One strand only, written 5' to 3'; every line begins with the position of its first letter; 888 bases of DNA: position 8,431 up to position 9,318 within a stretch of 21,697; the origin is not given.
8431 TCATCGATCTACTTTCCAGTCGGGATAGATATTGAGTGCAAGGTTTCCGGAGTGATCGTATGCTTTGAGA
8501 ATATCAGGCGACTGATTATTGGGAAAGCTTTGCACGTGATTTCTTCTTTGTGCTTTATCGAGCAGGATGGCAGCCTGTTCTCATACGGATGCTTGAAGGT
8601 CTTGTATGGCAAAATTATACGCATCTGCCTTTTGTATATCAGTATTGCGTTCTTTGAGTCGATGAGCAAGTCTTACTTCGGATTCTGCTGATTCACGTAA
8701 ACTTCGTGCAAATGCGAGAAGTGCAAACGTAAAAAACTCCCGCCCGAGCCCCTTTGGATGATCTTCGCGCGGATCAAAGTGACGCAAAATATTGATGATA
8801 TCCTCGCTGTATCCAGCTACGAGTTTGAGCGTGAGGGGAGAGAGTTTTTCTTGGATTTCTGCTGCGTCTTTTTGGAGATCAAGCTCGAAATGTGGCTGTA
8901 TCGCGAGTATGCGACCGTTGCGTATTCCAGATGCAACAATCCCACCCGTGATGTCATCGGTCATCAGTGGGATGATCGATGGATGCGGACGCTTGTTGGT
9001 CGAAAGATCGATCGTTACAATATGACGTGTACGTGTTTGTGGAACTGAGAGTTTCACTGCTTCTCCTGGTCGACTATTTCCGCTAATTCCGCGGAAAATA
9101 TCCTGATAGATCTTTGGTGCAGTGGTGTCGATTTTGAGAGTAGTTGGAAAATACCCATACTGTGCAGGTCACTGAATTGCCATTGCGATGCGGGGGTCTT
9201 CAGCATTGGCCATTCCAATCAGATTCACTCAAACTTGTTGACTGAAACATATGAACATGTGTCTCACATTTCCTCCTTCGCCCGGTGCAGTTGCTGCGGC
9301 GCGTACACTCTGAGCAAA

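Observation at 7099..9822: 907-aa orphan protein: GATase1-like N-terminal motifs fused to about 550 aa with no recognisable family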

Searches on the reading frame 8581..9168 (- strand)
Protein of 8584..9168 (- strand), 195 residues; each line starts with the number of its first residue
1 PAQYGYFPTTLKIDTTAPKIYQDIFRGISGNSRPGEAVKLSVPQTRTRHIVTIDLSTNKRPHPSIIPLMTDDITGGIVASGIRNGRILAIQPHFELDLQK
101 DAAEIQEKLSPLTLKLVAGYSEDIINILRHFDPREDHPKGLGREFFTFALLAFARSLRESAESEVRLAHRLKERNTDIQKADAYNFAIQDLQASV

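Call 18: find_encoding_contigs(protein=window:8581-9057:-, flank=10000, max_places=6)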
Protein window:8581-9057:- (158 aa): no gene with exactly this product is on record in the collection.

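Call 34: search_protein_representatives(protein=window:8584-9168:-)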
Query: 195 residues. Proteins with E-value up to 0.001 (for the whole library): 11; up to 1e-10: 3; up to 1e-30: 1. The best 11 are listed.
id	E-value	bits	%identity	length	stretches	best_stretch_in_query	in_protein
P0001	1.9e-71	256.0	96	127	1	69-195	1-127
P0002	3.1e-14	69.5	38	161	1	17-158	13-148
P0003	7.4e-11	58.5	36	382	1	59-157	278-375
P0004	2.7e-09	53.4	31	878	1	2-161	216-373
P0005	8.4e-09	51.8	33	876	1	1-159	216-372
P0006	1.2e-05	41.6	32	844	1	18-160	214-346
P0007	1.5e-05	41.2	31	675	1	4-161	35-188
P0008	3.7e-05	39.9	32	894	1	2-158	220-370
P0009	5.7e-05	39.3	31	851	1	14-173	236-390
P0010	5.1e-04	36.2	30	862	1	16-158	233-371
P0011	6.8e-04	35.8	33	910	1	14-164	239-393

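Call 41: find_encoding_contigs(protein=P0001, flank=10000, max_places=4)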
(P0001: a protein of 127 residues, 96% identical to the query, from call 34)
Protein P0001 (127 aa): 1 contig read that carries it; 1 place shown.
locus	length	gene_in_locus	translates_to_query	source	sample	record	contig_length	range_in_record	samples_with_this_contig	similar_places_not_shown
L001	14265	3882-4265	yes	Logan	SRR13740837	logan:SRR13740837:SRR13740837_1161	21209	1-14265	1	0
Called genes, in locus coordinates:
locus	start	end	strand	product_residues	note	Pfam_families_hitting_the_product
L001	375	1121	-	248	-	-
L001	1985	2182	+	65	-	PF00989:PAS (weak), PF13426:PAS_9 (weak)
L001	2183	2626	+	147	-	PF00512:HisKA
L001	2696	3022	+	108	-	PF02518:HATPase_c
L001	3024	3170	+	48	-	-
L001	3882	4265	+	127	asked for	-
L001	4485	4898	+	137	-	-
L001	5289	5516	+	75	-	-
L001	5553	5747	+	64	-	-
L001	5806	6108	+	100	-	PF00072:Response_reg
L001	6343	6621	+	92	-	PF00072:Response_reg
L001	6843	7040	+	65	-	-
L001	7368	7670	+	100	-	PF08495:FIST (weak), PF10442:FIST_C (weak)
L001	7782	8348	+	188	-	PF00989:PAS (weak)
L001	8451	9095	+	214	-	PF00512:HisKA, PF02518:HATPase_c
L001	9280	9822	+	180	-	PF00072:Response_reg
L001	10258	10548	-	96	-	PF00072:Response_reg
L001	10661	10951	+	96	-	-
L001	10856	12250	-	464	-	PF00512:HisKA (faint), PF02518:HATPase_c (weak)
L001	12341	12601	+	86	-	-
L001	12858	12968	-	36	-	-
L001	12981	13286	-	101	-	-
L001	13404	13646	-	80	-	-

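Call 43: find_encoding_contigs(protein=P0011, flank=10000, max_places=3)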
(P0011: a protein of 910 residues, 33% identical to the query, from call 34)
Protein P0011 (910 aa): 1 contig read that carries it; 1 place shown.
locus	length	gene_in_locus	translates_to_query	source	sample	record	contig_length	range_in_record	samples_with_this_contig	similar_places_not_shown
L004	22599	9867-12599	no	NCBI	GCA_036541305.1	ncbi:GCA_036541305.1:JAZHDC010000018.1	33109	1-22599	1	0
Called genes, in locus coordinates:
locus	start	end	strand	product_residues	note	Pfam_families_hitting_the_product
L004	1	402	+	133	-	PF00395:SLH (faint)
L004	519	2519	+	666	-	PF06068:TIP49 (faint), PF00004:AAA, PF07728:AAA_5 (faint), PF13207:AAA_17 (weak), PF20720:nSTAND3 (weak), PF17862:AAA_lid_3, PF01434:Peptidase_M41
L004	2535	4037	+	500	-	PF01943:Polysacc_synt (weak)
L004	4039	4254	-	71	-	-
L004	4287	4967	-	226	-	PF02811:PHP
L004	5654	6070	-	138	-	PF18895:T4SS_pilin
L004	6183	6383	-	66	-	-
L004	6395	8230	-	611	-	PF04055:Radical_SAM, PF16199:Radical_SAM_C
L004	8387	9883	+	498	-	PF00989:PAS (weak), PF13188:PAS_8 (weak), PF13426:PAS_9, PF00989:PAS (weak), PF13426:PAS_9, PF08447:PAS_3, PF00512:HisKA, PF02518:HATPase_c, +1 more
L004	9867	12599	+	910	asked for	PF00117:GATase (faint)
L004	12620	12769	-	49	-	-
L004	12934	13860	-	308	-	PF00535:Glycos_transf_2 (faint)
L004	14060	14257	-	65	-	-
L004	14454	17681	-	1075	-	-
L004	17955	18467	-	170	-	-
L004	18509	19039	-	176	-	-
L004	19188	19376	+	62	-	-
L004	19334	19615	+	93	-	-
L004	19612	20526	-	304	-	-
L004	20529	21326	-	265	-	PF01026:TatD_DNase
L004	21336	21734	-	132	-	-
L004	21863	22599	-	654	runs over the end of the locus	PF04024:PspC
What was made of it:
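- On Accessory component of a two-component signalling module: In L004 a PAS-PAS-HK overlaps the start (call 43).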

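Call 45: list_cluster_members(proteins=[P0011, P0004, P0005, P0006, P0008, P0009, P0010, P0003, P0007, P0002])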
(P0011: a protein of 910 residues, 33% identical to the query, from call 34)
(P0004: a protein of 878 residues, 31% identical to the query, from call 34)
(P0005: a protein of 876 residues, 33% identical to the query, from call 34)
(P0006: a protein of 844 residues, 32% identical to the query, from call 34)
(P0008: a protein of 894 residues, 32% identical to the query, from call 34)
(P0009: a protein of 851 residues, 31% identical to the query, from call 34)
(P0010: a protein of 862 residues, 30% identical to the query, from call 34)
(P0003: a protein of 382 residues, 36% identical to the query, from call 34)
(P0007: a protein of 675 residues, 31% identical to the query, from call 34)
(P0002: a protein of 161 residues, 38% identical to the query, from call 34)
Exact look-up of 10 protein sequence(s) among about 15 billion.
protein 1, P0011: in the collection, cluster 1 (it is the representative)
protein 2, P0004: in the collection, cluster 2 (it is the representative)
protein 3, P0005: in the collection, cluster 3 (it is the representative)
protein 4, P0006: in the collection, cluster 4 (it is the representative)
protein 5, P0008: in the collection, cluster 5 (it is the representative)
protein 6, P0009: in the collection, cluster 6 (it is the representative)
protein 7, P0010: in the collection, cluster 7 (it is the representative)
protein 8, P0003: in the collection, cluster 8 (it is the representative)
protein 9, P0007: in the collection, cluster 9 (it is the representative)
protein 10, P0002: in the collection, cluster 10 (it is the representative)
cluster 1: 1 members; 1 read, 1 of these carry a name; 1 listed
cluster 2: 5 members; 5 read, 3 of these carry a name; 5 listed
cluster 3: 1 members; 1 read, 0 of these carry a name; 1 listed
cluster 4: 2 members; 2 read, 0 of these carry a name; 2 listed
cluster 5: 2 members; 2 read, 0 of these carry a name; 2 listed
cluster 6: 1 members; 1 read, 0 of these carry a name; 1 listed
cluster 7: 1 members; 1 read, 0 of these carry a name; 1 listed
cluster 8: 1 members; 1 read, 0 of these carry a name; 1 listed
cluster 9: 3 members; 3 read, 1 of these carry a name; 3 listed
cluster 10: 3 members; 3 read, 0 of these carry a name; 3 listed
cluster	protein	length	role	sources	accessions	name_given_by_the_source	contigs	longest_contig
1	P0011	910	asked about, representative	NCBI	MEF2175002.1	MAG: hypothetical protein V3575_00910 [Candidatus Absconditabacteria bacterium]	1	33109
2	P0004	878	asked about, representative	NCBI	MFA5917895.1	MAG: hypothetical protein WC850_06715 [Candidatus Gracilibacteria bacterium]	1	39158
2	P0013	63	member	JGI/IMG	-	hypothetical protein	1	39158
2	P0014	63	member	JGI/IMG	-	hypothetical protein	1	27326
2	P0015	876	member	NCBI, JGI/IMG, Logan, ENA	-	-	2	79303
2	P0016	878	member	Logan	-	-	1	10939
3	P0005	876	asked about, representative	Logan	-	-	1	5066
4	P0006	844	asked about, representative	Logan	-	-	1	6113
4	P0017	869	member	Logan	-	-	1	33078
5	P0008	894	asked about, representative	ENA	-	-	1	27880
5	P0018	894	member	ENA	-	-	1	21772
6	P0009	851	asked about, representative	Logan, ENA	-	-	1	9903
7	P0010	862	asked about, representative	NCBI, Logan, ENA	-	-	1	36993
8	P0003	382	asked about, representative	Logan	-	-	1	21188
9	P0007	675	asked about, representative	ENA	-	-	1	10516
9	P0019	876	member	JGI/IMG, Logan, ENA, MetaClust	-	\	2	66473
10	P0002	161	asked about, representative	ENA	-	-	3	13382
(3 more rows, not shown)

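Call 46: find_encoding_contigs(protein=P0004, flank=6000, max_places=2)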
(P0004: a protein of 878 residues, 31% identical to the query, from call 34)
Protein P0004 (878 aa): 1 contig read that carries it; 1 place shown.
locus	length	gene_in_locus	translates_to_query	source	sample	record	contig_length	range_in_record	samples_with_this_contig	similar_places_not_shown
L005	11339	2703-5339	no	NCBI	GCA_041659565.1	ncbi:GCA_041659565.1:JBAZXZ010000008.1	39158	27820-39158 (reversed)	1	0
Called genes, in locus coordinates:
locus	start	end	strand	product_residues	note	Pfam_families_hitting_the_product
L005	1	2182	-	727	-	PF17210:SdrD_B, PF13620:CarboxypepD_reg (weak)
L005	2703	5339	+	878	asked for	-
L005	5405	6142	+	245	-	PF01978:TrmB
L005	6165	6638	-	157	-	PF01510:Amidase_2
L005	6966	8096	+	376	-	-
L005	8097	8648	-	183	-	PF14340:DUF4395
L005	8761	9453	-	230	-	-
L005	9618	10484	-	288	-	PF13576:Pentapeptide_3 (faint), PF23894:LD_SV2 (faint), PF13599:Pentapeptide_4 (weak), PF25296:Decapeptide (faint), PF00805:Pentapeptide, PF13599:Pentapeptide_4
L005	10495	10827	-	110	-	PF03551:PadR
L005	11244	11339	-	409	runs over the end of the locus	PF13173:AAA_14, PF13635:DUF4143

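Call 47: find_encoding_contigs(protein=P0010, flank=6000, max_places=2)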
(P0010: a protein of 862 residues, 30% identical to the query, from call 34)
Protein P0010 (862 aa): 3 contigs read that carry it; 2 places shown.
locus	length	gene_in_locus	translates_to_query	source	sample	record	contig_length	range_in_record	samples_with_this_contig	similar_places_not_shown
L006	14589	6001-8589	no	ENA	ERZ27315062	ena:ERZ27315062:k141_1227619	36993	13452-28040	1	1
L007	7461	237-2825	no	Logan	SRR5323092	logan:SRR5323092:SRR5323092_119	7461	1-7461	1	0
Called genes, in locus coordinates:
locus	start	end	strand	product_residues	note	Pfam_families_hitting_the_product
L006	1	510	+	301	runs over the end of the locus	PF08443:RimK, PF02955:GSH-S_ATP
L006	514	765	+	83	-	PF03831:YjdM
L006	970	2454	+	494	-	-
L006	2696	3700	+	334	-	-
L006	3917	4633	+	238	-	-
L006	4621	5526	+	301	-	-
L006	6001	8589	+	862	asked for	-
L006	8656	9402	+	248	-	PF01978:TrmB (weak)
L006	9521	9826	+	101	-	-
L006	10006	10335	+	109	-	-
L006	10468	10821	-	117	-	-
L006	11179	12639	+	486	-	PF03979:Sigma70_r1_1, PF00140:Sigma70_r1_2 (weak), PF04542:Sigma70_r2, PF04539:Sigma70_r3, PF04545:Sigma70_r4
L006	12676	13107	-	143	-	PF02823:ATP-synt_DE_N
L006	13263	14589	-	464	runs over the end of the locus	PF02874:ATP-synt_ab_N (weak), PF00006:ATP-synt_ab, PF22919:ATP-synt_VA_C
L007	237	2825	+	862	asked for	-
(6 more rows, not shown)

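Call 48: find_encoding_contigs(protein=P0008, flank=6000, max_places=2)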
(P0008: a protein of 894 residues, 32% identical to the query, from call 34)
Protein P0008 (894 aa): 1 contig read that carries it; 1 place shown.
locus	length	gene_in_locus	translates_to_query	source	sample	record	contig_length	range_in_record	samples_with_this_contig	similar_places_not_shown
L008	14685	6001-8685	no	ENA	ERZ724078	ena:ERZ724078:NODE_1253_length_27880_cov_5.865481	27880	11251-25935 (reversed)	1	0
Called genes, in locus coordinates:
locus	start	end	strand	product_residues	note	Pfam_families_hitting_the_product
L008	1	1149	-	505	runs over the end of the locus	-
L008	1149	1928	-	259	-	-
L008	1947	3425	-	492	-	PF12072:RNase_Y_N, PF08668:HDOD (faint), PF01966:HD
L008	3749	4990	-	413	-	PF07182:DUF1402 (faint)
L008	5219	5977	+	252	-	PF00849:PseudoU_synth_2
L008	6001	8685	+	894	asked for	-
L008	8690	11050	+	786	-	PF08495:FIST, PF10442:FIST_C, PF00512:HisKA, PF02518:HATPase_c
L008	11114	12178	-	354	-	PF01142:TruD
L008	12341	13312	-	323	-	PF01252:Peptidase_A8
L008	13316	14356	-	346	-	PF01933:CofD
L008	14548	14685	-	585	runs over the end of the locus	-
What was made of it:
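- On Accessory component of a two-component signalling module: In L008 a FIST-HK follows 5 bp downstream (call 48).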

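Call 65: predict_structure(alignment_id=A2)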
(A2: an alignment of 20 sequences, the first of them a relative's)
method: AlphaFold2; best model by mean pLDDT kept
length: 910 residues; sequences in the alignment: 20
mean_pLDDT: 82.4   pTM: 0.83
mean pLDDT of the five models: 82.4, 79.6, 79.5, 78.4, 78.0
residues with pLDDT >= 90: 357; 70-90: 401; 50-70: 104; < 50: 48
segments of 3 or more residues with pLDDT < 50: 398-404, 427-442, 465-467, 603-616, 665-668
pLDDT, mean of each block of 10 residues (from residue 1): 74 66 61 89 84 90 91 97 83 72 92 94 92 87 90 93 81 90 71 93 92 84 84 82 77 84 88 82 85 90 90 87 82 76 76 86 83 96 92 59 62 79 54 35 67 75 56 87 94 90 81 78 88 78 84 89 87 67 90 86 39 50 92 93 93 75 54 66 86 81 79 91 88 93 94 93 92 93 94 94 91 87 94 90 96 96 89 90 86 77 79
secondary structure, 60 per line:
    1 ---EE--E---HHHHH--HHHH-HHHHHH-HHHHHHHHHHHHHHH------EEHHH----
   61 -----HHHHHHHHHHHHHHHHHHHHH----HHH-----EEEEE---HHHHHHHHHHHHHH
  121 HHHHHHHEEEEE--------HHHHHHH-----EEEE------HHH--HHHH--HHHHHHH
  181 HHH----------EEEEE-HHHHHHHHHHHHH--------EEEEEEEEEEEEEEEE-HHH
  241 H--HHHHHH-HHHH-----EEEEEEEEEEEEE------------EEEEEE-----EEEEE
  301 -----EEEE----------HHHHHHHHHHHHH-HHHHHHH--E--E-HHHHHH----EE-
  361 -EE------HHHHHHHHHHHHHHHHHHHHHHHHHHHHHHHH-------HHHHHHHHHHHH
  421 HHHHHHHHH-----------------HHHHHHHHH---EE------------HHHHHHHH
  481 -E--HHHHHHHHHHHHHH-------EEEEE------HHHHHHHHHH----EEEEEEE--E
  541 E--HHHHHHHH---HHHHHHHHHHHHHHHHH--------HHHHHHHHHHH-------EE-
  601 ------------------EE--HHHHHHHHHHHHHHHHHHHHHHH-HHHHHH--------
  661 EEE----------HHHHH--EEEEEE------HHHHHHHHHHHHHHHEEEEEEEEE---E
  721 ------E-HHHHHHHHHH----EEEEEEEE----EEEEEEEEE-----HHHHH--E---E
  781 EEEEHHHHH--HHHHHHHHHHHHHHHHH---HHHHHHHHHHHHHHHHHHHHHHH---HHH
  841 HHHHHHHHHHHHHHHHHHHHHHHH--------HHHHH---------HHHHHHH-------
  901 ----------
elements in order (helices of 4 or more, strands of 3 or more residues): H12-16 H19-22 H24-29 H31-45 H66-86 E99-103 H107-127 E128-132 H141-147 E153-156 H168-171 H174-183 E194-198 H200-212 E221-236 H238-241 H244-249 H251-254 E260-272 E285-290 E296-300 E306-309 H320-332 H334-340 H348-353 H370-401 H409-429 H447-455 H473-480 H485-498 E506-510 H517-526 E531-537 H544-551 H555-571 H580-590 H623-645 H647-652 E661-663 H674-678 E681-686 H693-707 E708-716 H729-738 E743-750 E755-763 H769-773 E780-784 H785-789 H792-808 H812-834 H838-864 H873-877 H887-893
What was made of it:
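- On Class-I glutamine amidotransferase (GATase1, Pfam PF00117): The P0011 model has pLDDT 82.4 (call 65).
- On Glutamine-dependent amidotransferase holoenzyme (glutaminase coupled to a synthase through an ammonia channel): A second conserved domain exists and pTM is 0.83 (call 65).
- Closest known: Fused amidotransferases such as GMP synthase, CTP synthase and FGAM synthase. Same: Whole-chain pTM of 0.83 suggests a fixed domain arrangement (call 65).
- AlphaFold model of homolog P0011: pLDDT 82.4, pTM 0.83 (call 65).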

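Call 67: fold_search(model_id=the predicted structure, library=pdb)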
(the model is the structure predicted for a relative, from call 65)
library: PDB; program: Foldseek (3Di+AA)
matches with E <= 10: 847; with E <= 0.001: 42
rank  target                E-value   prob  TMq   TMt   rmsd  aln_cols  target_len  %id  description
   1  8hx8_A                8.7e-07  1.00  0.17  0.22   9.5       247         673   13  Crystal structure of 4-amino-4-deoxychorismate synthase from Streptomyces venezuelae co-crystallized with chorismate (released 2023-10-18)
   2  2vdj                  1.1e-06  1.00  0.21  0.62   6.3       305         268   12  Crystal Structure of Homoserine O-acetyltransferase (metA) from Bacillus Cereus with Homoserine (released 2008-01-22)
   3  2ghr                  1.7e-06  1.00  0.20  0.58   7.3       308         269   14  Crystal structure of homoserine o-succinyltransferase (NP_981826.1) from Bacillus cereus ATCC 10987 at 2.40 A resolution (released 2006-04-11)
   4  6mtg_A                2.1e-06  1.00  0.20  0.52   9.9       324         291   10  A Single Reactive Noncanonical Amino Acid is Able to Dramatically Stabilize Protein Structure (released 2019-06-26)
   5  6mtg_B                2.2e-06  1.00  0.20  0.52   9.4       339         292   10  A Single Reactive Noncanonical Amino Acid is Able to Dramatically Stabilize Protein Structure (released 2019-06-26)
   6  7cbe_B                2.5e-06  1.00  0.20  0.53   9.5       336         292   11  Crystal structure of Homoserine O-succinyltransferase from Escherichia coli K-12 (released 2021-06-16)
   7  7cbe_A                3.0e-06  1.00  0.20  0.55   9.1       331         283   10  Crystal structure of Homoserine O-succinyltransferase from Escherichia coli K-12 (released 2021-06-16)
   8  8hx7_A                5.0e-06  1.00  0.16  0.21   9.8       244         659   13  Crystal structure of 4-amino-4-deoxychorismate synthase from Streptomyces venezuelae co-crystallized with L-glutamine (released 2023-10-18)
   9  7sbc_A                5.0e-06  1.00  0.17  0.29  22.7       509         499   11  Crystal structure of a GMP synthase from Acinetobacter baumannii AB5075-UW (released 2021-10-06)
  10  8hx6_B                6.1e-06  1.00  0.16  0.21  12.7       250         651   13  Crystal structure of 4-amino-4-deoxychorismate synthase from Streptomyces venezuelae (released 2023-10-18)
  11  1qdl_B                8.1e-06  1.00  0.17  0.69   5.4       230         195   17  THE CRYSTAL STRUCTURE OF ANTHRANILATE SYNTHASE FROM SULFOLOBUS SOLFATARICUS (released 1999-08-18)
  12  8hx7_B                9.3e-06  1.00  0.16  0.21  10.7       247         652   14  Crystal structure of 4-amino-4-deoxychorismate synthase from Streptomyces venezuelae co-crystallized with L-glutamine (released 2023-10-18)
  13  7sbc_B                1.0e-05  1.00  0.17  0.30  22.6       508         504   11  Crystal structure of a GMP synthase from Acinetobacter baumannii AB5075-UW (released 2021-10-06)
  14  7sbc_D                1.7e-05  1.00  0.17  0.29  22.6       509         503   10  Crystal structure of a GMP synthase from Acinetobacter baumannii AB5075-UW (released 2021-10-06)
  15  2vkt                  2.5e-05  1.00  0.20  0.62   5.6       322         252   15  HUMAN CTP SYNTHETASE 2 - GLUTAMINASE DOMAIN (released 2008-01-15)
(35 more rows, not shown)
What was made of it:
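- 8773..9549 (-): Class-I glutamine-amidotransferase-type domain (aa 92-350). Foldseek top 50 are all GATase1 folds (call 67).
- On Class-I glutamine amidotransferase (GATase1, Pfam PF00117): The Foldseek top 50 are all GATase1 or GATase1-like folds (call 67).
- Closest known: TrpG/PabA-type glutaminase domains. Same: They are the best structural matches: E 8.7e-7, TM to target 0.68-0.69 (call 67).
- Foldseek top 50 are all GATase1 folds, E down to 8.7e-7, TM to target up to 0.69 (call 67).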

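Call 72: find_encoding_contigs(protein=P0019, flank=5000, max_places=1)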
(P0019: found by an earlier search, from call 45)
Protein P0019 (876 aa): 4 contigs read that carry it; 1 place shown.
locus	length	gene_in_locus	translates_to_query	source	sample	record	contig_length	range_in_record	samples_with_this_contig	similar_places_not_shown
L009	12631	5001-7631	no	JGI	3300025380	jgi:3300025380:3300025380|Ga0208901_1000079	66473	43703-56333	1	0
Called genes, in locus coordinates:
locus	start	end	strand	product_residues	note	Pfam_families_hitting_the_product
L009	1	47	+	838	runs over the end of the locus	-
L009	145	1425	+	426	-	PF04055:Radical_SAM, PF13353:Fer4_12 (weak)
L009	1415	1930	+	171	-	PF01797:Y1_Tnp (weak)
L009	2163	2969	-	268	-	PF01026:TatD_DNase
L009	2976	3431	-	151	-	-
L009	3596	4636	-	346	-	PF00254:FKBP_C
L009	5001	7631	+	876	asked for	-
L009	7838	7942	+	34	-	-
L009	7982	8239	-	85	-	-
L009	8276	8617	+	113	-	-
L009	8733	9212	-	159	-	-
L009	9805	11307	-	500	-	-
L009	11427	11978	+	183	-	-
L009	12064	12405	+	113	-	-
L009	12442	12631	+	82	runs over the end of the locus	-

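Call 73: find_encoding_contigs(protein=P0017, flank=5000, max_places=1)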
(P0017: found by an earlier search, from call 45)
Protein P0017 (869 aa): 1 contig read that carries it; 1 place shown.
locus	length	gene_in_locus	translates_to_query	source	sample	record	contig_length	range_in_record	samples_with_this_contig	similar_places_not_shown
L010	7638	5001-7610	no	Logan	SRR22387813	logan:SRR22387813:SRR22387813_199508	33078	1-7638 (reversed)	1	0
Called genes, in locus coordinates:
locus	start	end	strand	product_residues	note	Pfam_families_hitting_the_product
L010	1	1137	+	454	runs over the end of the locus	PF00919:UPF0004, PF04055:Radical_SAM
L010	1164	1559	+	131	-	PF04020:Phage_holin_4_2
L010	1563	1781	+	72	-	PF03840:SecG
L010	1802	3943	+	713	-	PF00496:SBP_bac_5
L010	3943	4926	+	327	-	-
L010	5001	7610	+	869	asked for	-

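Call 74: find_encoding_contigs(protein=P0009, flank=5000, max_places=1)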
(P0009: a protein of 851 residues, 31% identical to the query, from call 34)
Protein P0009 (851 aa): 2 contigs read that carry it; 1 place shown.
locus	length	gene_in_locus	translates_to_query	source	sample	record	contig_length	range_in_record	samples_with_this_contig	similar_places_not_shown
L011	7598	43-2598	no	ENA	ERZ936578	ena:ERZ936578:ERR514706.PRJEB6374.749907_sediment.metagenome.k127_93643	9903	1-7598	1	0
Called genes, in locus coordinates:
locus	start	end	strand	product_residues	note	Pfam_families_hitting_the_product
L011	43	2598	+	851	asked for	-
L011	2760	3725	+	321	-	PF00512:HisKA, PF02518:HATPase_c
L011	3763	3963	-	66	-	-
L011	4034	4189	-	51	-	-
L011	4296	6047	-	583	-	PF07724:AAA_2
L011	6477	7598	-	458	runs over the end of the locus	PF00071:Ras (faint), PF00350:Dynamin_N (faint), PF01926:MMR_HSR1, PF03193:RsgA_GTPase (faint), PF00009:GTP_EFTU, PF01926:MMR_HSR1, PF02421:FeoB_N, PF14714:KH_dom-like, +2 more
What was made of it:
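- On Accessory component of a two-component signalling module: In L011 a kinase follows about 160 bp downstream (call 74).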
